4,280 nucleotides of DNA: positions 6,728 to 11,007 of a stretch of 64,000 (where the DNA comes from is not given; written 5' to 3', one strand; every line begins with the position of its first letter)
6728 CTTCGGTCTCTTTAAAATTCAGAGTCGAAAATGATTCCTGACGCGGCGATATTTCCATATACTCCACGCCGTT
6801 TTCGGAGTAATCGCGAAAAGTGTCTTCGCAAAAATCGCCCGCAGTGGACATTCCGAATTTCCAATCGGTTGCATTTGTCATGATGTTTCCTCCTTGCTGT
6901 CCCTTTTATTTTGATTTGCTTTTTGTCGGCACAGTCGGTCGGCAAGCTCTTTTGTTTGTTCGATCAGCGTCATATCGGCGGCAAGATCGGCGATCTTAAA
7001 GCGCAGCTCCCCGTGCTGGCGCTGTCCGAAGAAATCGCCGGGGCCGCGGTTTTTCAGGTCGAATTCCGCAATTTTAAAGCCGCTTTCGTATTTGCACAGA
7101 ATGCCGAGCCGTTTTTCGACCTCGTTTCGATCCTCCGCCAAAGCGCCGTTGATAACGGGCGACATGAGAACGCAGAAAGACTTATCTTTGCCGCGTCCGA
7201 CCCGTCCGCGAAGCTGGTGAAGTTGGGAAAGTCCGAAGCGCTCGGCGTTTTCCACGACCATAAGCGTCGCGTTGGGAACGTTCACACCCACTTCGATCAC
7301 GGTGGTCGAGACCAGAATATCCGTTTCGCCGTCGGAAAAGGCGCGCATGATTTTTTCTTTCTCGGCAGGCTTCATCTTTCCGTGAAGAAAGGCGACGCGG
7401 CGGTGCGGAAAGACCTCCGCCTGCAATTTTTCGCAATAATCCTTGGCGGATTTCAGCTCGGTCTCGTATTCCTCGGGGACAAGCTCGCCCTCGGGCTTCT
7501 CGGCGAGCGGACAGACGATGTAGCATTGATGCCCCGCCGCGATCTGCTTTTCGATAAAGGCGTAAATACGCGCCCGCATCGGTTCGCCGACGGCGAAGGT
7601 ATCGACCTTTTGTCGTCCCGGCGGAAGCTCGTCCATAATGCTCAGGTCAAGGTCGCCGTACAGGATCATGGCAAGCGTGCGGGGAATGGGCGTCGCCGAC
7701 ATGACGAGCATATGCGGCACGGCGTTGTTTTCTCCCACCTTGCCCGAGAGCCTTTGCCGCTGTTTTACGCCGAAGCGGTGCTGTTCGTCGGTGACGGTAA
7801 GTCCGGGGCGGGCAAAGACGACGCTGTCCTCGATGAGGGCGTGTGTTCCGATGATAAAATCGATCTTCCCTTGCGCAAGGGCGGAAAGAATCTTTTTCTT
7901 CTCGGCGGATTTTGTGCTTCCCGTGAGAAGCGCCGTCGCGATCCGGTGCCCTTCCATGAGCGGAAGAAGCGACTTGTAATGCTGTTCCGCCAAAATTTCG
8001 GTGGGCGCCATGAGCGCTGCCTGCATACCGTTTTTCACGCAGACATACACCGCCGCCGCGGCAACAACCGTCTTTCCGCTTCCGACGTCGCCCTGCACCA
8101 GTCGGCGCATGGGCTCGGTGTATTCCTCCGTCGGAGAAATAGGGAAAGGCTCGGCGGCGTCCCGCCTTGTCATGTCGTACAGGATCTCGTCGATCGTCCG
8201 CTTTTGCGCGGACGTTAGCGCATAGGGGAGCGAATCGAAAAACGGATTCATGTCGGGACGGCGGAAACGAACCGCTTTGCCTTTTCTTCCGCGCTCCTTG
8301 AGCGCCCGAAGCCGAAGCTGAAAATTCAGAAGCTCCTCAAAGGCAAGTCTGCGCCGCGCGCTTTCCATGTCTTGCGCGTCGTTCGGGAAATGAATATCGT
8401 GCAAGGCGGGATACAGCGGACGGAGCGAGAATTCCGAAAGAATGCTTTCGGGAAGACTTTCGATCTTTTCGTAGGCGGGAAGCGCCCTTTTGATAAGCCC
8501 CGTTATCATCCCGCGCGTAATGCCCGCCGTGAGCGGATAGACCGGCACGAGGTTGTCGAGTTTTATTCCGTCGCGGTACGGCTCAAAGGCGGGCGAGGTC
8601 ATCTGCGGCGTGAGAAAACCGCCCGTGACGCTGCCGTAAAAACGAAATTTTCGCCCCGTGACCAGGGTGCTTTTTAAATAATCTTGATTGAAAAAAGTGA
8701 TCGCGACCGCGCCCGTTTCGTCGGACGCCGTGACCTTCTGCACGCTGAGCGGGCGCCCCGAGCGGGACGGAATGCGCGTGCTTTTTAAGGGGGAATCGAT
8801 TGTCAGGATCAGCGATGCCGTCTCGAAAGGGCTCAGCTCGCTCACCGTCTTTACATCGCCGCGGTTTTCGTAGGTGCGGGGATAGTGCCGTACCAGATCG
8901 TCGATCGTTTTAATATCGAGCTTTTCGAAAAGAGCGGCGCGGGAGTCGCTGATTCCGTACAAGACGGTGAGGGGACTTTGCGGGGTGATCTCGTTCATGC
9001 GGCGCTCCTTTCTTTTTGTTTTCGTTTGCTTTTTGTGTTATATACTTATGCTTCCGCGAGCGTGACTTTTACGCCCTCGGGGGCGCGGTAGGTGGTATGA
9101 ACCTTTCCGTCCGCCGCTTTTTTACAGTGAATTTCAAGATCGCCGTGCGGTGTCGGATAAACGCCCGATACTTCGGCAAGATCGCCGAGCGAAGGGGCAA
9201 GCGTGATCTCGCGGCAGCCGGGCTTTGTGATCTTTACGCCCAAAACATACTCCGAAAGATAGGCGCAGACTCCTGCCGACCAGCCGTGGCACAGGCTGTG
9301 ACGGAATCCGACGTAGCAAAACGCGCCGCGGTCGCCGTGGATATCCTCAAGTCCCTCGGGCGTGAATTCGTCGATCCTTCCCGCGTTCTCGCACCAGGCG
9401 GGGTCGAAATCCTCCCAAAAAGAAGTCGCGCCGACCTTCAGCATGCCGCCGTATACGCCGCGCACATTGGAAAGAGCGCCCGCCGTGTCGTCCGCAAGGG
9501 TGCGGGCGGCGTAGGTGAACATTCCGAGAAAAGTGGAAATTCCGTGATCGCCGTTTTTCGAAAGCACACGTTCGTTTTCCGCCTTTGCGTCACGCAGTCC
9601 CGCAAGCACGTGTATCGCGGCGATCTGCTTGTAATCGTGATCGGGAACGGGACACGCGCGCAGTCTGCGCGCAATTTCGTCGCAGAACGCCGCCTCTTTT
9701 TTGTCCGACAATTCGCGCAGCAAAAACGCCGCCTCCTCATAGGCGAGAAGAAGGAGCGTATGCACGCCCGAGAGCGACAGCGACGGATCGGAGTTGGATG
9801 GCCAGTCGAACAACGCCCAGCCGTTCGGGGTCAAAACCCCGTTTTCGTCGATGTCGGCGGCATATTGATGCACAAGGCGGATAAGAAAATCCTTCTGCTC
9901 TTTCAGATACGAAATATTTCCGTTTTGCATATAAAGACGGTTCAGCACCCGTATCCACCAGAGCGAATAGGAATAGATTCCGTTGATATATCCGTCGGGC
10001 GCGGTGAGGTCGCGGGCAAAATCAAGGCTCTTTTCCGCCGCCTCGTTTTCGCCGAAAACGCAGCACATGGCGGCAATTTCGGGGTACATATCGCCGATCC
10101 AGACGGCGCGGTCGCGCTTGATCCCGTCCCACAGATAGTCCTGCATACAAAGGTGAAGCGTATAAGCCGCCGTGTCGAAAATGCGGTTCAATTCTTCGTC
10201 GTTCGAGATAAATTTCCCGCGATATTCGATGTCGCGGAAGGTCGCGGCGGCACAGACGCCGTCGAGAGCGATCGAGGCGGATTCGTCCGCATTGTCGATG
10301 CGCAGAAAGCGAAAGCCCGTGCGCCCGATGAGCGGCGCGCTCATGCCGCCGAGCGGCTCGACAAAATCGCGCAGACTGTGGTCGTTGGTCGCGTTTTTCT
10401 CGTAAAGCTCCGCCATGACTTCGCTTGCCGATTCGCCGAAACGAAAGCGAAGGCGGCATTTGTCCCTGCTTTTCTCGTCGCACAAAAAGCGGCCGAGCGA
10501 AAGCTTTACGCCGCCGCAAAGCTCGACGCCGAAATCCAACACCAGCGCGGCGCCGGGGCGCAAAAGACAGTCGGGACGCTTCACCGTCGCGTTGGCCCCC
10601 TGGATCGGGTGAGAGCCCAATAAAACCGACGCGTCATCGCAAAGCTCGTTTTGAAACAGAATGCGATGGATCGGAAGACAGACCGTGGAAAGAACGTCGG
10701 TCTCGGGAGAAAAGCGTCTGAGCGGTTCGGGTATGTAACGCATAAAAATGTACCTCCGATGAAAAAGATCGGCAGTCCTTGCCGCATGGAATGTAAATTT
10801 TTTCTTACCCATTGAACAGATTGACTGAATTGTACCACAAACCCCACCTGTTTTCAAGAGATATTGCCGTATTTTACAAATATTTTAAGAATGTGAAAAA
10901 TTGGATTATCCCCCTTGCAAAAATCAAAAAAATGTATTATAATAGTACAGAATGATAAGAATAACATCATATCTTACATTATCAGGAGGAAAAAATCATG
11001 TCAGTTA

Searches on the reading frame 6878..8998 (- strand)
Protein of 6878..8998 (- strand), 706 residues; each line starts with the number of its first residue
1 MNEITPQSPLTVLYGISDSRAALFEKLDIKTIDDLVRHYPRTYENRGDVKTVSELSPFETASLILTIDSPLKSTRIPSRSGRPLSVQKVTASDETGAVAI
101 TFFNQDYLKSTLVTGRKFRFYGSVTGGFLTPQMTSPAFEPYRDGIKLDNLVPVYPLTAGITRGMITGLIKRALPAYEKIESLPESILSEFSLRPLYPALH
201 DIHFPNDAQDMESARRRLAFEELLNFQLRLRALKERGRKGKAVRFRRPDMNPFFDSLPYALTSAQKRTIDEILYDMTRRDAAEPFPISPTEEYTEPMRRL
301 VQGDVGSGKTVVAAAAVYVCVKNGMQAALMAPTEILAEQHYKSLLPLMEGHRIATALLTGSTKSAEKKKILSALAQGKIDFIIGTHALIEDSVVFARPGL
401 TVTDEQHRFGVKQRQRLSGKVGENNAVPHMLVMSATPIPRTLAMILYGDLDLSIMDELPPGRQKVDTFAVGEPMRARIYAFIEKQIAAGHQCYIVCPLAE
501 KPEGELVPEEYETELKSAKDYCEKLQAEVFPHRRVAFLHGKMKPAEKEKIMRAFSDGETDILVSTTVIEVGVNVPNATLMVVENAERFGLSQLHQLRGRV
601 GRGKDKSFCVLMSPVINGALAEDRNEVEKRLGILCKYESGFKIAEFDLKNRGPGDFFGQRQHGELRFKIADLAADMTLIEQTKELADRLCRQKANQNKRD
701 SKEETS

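Call 99: search_protein_families(library=pfam, proteins=[window:6878-8998:-], max_evalue=0.00001)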
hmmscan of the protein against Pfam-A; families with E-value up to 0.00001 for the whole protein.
window:6878-8998:- (706 aa): 5 families
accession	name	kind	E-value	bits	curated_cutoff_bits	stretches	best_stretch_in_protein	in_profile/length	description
PF00271.37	Helicase_C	-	1e-23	84.1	23.5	1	517-603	30-109/110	Helicase conserved C-terminal domain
PF00270.35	DEAD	-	2.8e-22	79.7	26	1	263-443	2-165/167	DEAD/DEAH box helicase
PF17191.10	RecG_wedge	-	5.5e-22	78.5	23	1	13-174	5-160/162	RecG wedge domain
PF04851.21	ResIII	-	4.5e-10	40.1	22.5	1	260-437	3-162/164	Type III restriction enzyme, res subunit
PF19833.4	RecG_dom3_C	-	3.7e-09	37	26.8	1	639-696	3-61/87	ATP-dependent DNA helicase RecG, domain 3, C-terminal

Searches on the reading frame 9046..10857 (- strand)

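Call 99: search_protein_families(library=pfam, proteins=[window:9046-10857:-], max_evalue=0.00001)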
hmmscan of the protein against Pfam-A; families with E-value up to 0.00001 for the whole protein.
window:9046-10857:- (603 aa): 2 families
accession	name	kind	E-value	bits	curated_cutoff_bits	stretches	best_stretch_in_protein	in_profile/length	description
PF17389.8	Bac_rhamnosid6H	-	1.1e-09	38.5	24.5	1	214-356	4-157/339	Bacterial alpha-L-rhamnosidase 6 hairpin glycosidase domain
PF17390.7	Bac_rhamnosid_C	-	3.6e-06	27.1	22.1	1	540-600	1-61/78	Bacterial alpha-L-rhamnosidase C-terminal domain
